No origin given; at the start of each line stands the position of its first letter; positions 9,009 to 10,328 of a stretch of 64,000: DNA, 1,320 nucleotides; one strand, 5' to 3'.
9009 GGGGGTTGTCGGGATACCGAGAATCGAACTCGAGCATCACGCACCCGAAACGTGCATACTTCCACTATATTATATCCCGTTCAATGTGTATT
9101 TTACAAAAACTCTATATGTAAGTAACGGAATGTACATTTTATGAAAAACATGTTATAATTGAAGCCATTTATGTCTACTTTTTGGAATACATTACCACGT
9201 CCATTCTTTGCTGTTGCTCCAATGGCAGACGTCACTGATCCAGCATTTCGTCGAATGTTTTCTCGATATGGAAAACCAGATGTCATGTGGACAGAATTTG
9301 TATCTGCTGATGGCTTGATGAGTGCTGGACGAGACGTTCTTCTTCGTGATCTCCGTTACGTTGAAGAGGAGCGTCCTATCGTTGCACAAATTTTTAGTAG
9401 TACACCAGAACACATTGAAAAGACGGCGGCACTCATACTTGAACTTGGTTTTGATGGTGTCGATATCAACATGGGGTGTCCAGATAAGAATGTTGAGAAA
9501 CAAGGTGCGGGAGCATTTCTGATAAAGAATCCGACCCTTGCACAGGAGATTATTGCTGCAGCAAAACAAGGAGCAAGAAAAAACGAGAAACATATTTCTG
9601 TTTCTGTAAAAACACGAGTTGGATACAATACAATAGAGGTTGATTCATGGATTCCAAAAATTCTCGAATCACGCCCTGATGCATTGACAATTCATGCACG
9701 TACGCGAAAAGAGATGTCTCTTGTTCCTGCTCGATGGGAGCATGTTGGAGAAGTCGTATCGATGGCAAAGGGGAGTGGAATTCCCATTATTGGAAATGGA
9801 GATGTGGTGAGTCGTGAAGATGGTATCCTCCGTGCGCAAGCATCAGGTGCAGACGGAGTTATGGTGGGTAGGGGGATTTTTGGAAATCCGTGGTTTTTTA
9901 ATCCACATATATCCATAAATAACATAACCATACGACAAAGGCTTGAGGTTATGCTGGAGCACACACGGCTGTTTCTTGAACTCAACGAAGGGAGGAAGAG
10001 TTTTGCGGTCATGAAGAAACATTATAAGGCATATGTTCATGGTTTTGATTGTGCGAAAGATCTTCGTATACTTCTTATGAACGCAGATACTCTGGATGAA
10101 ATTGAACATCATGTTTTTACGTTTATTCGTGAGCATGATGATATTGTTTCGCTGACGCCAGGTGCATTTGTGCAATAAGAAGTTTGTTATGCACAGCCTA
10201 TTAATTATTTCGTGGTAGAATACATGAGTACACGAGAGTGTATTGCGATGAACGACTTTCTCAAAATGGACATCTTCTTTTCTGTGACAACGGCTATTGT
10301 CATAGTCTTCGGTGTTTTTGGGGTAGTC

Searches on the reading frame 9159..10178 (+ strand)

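Call 83: search_protein_families(library=pfam, proteins=[window:9159-10178:+], max_evalue=0.0001)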
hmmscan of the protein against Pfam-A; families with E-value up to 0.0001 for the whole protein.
window:9159-10178:+ (339 aa): 1 family
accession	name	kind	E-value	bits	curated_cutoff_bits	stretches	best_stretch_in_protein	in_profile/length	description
PF01207.24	Dus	-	7.3e-58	196.6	20.4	1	19-315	2-298/311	Dihydrouridine synthase (Dus)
